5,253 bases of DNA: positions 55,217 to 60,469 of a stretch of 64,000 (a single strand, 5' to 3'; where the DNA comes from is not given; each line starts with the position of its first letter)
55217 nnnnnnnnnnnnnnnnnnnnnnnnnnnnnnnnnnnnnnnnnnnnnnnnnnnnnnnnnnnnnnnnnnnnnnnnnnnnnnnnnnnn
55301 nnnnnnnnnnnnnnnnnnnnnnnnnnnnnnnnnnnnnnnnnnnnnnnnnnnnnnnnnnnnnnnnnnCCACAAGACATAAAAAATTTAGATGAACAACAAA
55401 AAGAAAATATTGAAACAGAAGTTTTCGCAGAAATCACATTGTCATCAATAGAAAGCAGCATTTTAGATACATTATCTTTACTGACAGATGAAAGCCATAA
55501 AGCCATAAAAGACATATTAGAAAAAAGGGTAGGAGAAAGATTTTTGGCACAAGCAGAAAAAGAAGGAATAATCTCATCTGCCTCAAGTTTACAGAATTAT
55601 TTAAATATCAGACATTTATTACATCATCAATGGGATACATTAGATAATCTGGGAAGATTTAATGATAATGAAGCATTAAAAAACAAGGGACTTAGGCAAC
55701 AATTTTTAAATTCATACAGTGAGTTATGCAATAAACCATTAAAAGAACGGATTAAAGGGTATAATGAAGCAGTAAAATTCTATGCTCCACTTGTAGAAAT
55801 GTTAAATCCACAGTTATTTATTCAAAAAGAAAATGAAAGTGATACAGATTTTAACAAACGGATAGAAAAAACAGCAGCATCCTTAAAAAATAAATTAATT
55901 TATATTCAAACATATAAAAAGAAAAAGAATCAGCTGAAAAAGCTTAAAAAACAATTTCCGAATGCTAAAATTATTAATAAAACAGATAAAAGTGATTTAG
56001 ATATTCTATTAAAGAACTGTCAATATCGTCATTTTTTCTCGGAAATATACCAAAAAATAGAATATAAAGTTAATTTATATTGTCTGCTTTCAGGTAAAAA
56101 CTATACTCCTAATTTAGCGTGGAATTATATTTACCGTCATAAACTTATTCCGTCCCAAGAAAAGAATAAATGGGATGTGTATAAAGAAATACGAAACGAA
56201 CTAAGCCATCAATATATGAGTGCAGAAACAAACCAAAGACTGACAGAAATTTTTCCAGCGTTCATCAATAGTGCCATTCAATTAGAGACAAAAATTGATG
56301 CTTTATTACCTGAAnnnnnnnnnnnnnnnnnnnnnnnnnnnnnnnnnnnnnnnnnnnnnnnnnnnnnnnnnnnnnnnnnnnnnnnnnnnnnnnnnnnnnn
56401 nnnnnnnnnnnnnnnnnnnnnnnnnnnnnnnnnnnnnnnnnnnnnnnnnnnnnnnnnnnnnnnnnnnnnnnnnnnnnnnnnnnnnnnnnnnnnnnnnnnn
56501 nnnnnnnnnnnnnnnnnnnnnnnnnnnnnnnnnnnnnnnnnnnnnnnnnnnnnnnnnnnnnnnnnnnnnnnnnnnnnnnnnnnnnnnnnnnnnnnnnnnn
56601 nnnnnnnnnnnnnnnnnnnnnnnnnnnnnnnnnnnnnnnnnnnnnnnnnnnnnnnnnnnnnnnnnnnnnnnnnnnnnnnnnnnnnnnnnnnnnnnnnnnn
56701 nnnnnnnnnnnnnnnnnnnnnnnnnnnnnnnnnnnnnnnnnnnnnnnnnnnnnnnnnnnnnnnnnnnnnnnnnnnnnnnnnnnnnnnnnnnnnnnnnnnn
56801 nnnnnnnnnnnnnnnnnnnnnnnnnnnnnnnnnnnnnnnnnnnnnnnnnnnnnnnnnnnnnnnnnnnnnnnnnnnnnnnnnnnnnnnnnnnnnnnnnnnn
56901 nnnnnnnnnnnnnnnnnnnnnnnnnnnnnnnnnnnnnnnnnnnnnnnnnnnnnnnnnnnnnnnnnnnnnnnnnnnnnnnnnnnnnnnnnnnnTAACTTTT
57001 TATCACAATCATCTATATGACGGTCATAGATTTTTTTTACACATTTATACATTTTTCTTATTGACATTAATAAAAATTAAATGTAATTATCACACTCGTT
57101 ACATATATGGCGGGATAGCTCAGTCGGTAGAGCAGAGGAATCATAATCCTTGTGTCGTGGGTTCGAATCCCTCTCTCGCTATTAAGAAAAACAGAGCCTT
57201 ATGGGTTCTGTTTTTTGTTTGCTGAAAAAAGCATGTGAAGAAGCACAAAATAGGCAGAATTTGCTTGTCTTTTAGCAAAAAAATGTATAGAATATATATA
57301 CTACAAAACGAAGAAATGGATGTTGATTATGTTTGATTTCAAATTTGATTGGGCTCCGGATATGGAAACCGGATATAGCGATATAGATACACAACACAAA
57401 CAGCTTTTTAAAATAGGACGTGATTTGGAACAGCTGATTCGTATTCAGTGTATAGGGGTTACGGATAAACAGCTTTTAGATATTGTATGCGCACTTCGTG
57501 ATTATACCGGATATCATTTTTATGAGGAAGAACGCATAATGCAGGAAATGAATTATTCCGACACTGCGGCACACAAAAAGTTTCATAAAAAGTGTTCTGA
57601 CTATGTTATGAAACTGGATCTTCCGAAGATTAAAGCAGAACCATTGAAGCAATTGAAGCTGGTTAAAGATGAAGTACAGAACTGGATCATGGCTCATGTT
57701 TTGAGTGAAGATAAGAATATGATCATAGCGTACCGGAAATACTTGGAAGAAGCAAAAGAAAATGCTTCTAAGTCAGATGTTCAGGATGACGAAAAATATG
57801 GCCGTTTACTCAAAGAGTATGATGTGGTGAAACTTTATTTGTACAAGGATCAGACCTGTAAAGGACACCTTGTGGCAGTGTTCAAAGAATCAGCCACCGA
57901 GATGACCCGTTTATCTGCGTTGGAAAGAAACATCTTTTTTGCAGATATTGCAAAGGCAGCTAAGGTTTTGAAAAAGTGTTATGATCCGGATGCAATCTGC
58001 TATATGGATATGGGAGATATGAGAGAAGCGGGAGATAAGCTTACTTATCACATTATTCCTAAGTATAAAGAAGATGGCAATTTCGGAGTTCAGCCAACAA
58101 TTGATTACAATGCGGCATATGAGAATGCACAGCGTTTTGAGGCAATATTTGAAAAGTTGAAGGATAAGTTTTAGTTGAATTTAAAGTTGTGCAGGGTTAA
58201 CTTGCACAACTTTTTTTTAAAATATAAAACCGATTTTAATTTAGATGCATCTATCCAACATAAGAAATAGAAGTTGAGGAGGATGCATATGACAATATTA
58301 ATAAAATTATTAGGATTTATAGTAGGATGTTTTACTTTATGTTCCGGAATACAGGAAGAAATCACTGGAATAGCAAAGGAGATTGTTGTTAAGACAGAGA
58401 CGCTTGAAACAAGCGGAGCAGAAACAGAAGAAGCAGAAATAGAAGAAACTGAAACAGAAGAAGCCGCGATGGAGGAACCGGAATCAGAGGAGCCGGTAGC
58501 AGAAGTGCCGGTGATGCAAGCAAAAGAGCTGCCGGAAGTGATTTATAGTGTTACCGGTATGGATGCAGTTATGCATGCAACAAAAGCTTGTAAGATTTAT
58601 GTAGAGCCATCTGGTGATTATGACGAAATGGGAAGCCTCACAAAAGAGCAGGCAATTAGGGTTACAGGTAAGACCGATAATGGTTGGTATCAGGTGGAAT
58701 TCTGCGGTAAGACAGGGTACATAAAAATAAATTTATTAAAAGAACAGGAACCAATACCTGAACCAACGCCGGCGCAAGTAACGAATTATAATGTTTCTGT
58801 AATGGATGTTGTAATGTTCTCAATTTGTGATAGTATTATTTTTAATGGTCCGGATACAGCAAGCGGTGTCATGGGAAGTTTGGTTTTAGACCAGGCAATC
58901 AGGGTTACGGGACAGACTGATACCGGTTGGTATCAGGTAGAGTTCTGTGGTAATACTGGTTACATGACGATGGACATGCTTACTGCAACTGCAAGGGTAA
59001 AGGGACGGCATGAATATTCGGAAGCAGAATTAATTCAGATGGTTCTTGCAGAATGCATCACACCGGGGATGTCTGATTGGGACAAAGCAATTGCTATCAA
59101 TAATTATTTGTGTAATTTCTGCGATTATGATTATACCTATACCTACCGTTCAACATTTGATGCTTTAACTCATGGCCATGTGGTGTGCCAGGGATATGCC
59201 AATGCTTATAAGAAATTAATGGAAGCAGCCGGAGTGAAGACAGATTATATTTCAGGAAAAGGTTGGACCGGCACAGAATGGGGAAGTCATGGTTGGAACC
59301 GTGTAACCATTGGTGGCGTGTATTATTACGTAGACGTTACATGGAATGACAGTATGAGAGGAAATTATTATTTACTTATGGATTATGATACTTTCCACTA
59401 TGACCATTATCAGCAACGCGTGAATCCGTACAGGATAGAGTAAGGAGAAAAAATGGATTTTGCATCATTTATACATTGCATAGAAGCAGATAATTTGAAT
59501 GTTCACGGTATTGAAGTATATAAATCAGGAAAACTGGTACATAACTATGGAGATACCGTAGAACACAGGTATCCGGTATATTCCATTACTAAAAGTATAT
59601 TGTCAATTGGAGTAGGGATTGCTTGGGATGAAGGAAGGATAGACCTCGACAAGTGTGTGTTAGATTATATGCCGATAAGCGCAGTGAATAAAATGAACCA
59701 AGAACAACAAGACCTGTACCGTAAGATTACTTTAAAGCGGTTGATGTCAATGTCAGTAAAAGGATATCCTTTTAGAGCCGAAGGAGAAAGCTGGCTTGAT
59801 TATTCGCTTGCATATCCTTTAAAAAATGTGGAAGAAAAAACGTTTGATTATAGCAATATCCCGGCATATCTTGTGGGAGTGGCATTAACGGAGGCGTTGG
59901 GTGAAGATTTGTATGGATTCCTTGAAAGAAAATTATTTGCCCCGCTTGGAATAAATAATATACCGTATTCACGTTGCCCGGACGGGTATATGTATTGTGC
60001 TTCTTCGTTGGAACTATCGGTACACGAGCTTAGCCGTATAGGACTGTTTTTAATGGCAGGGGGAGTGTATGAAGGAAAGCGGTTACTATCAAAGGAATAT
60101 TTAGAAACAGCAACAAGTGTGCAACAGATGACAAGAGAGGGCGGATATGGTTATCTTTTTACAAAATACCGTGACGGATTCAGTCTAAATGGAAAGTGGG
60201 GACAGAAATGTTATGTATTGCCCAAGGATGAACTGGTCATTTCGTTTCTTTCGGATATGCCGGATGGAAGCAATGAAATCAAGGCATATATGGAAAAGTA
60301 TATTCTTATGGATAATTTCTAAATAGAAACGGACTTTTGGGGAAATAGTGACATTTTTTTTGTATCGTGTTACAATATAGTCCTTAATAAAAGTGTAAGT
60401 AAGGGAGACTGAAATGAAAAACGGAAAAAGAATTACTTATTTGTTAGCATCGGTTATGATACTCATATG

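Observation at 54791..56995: Orphan 734-aa protein with two HEPN R-x4-H motifs (intramolecular tandem HEPN) and no CRISPR or MNT partner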

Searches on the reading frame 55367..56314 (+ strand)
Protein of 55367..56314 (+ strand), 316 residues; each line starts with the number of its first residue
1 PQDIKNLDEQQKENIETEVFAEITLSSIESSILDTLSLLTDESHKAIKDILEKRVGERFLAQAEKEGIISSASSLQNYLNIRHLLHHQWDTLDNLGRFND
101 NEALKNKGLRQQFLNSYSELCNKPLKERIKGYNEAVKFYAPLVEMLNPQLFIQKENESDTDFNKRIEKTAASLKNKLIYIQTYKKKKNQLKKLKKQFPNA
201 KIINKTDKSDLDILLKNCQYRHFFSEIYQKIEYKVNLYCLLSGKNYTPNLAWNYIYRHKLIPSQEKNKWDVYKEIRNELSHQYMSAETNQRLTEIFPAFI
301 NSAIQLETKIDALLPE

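Call 44: predict_structure(alignment_id=A3)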
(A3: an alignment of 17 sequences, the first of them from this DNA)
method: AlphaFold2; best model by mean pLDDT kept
length: 316 residues; sequences in the alignment: 17
mean_pLDDT: 83.9   pTM: 0.69
mean pLDDT of the five models: 83.9, 83.6, 82.8, 82.1, 80.5
residues with pLDDT >= 90: 77; 70-90: 206; 50-70: 28; < 50: 5
segments of 3 or more residues with pLDDT < 50: 96-99
pLDDT, mean of each block of 10 residues (from residue 1): 75 87 84 83 89 86 90 88 71 50 67 85 88 84 87 87 88 84 78 85 74 84 90 93 90 92 89 86 76 92 95 88
secondary structure, 60 per line:
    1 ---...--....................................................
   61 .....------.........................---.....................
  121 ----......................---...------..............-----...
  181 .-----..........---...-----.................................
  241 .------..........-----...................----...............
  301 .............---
elements in order: H9-65 H72-96 H100-120 H125-146 E150-152 H159-172 E178-181 H187-196 E200-202 H208-241 H248-257 H263-281 H286-313

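Call 48: fold_search(model_id=the predicted structure, library=pdb)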
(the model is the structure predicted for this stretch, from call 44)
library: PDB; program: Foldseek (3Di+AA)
matches with E <= 10: 124; with E <= 0.001: 0
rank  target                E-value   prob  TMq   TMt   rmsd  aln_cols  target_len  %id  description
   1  1wty_A                1.6e+00  0.98  0.28  0.70   4.6       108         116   16  Crystal structure of a probable nucleotidyl transferase protein from thermus thermophilus HB8 (released 2004-12-07)
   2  9l6e_A                1.6e+00  0.21  0.15  0.12  11.3       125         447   18  A novel allosteric covalent inhibitory site of fucosyltransferase 8 revealed by crystal structures (released 2026-01-07)
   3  5m1k_A                2.2e+00  0.57  0.15  0.23   4.6        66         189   14  Crystal structure of the large terminase nuclease from thermophilic phage G20c with bound Magnesium (released 2016-10-26)
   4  1wwp_A                2.4e+00  0.82  0.26  0.60   6.2       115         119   12  Crystal structure of ttk003001694 from Thermus Thermophilus HB8 (released 2005-07-12)
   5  6vld_H                2.4e+00  0.16  0.16  0.12  13.3       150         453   17  Crystal structure of human alpha 1,6-fucosyltransferase, FUT8 bound to GDP and A2SGP (released 2020-02-26)
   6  7pvk_A                2.5e+00  0.11  0.14  0.10  12.9       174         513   11  X-ray structure of dimeric PorX (T272A mutant), in complex with pGpG. (released 2022-12-14)
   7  5m1o_A                2.8e+00  0.47  0.15  0.23   4.6        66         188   14  Crystal structure of the large terminase nuclease from thermophilic phage G20c with bound Cobalt (released 2016-10-26)
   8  6v39_E                3.0e+00  0.18  0.14  0.21   6.0        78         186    9  Cryo-EM structure of the Acinetobacter baumannii Ribosome: 70S with P-site tRNA (released 2020-02-05)
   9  9l63_A                3.2e+00  0.15  0.15  0.12  13.3       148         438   17  A novel allosteric covalent inhibitory site of fucosyltransferase 8 revealed by crystal structures (released 2026-01-07)
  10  4a2p                  3.2e+00  0.05  0.13  0.10  23.7       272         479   11  Structure of duck RIG-I helicase domain (released 2011-10-19)
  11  6vle_B                3.5e+00  0.21  0.17  0.13  10.5       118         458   13  Crystal structure of human alpha 1,6-fucosyltransferase, FUT8 in its Apo-form (released 2020-02-26)
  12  6vle_A                3.7e+00  0.15  0.17  0.12  13.1       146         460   12  Crystal structure of human alpha 1,6-fucosyltransferase, FUT8 in its Apo-form (released 2020-02-26)
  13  7o62_B                3.7e+00  0.08  0.13  0.24  17.8       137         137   17  Crystal structure of a 2`-deoxyribosyltransferase from the psychrophilic bacterium Desulfotalea psychrophila. (released 2021-10-20)
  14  9bmd                  3.7e+00  0.02  0.12  0.03  27.8       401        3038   10  Motor domain from full-length human dynein-1 bound to microtubules in 5mM AMPPNP condition (released 2025-04-23)
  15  4n7r_B                4.0e+00  0.08  0.14  0.12  18.6       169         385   11  Crystal structure of Arabidopsis glutamyl-tRNA reductase in complex with its binding protein (released 2014-05-14)
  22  1wty_B                4.7e+00  0.84  0.28  0.71   4.6       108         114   16  Crystal structure of a probable nucleotidyl transferase protein from thermus thermophilus HB8 (released 2004-12-07)
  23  7ae6_B                4.7e+00  0.35  0.27  0.52  19.3       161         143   12  Crystal structure of di-AMPylated HEPN(R102A) toxin (released 2020-12-30)
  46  8xdj_A                6.5e+00  0.33  0.22  0.49   8.3       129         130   16  Crystal structure of AMPylated HEPN toxin (released 2024-12-18)
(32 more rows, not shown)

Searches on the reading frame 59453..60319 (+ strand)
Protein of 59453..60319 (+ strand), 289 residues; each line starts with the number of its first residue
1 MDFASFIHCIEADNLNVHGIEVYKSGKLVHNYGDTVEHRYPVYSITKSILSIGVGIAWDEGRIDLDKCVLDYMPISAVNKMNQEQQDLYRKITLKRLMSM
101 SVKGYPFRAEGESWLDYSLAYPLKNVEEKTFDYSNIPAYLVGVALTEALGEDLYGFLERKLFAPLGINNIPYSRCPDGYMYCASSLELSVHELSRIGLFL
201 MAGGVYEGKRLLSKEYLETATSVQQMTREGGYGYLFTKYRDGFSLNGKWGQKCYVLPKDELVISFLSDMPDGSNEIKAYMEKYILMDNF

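Call 51: find_encoding_contigs(protein=window:59453-60319:+, flank=6000, max_places=5)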
Protein window:59453-60319:+ (289 aa): 8 contigs read that carry it; 5 places shown.
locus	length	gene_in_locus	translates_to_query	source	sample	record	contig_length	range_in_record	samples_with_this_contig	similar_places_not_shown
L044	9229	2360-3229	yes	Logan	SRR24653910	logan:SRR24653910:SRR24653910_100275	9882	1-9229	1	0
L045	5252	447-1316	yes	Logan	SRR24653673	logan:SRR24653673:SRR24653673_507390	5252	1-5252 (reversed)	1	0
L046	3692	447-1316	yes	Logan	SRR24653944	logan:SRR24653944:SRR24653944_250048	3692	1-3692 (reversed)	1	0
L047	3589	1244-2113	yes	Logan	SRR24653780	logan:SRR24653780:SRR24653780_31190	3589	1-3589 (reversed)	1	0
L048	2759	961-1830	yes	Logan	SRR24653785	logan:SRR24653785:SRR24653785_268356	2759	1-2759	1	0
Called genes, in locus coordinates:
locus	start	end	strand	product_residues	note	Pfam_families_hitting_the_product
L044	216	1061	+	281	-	PF01814:Hemerythrin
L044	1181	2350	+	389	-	PF08239:SH3_3 (weak), PF07653:SH3_2 (faint), PF08239:SH3_3 (weak), PF01841:Transglut_core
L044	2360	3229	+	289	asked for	PF00144:Beta-lactamase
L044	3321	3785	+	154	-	PF08239:SH3_3 (weak)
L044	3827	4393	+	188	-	PF02542:YgbB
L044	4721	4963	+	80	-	-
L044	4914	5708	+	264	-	-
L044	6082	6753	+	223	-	PF14602:Hexapep_2 (faint), PF25087:GMPPB_C (faint), PF00132:Hexapep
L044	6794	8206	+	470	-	PF01406:tRNA-synt_1e, PF09334:tRNA-synt_1g (faint)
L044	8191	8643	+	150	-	PF00636:Ribonuclease_3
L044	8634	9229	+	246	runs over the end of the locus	PF08032:SpoU_sub_bind, PF00588:SpoU_methylase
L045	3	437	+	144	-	?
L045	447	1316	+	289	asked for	PF00144:Beta-lactamase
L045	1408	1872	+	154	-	PF08239:SH3_3 (weak)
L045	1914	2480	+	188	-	PF02542:YgbB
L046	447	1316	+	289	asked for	PF00144:Beta-lactamase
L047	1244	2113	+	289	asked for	PF00144:Beta-lactamase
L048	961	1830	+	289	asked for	PF00144:Beta-lactamase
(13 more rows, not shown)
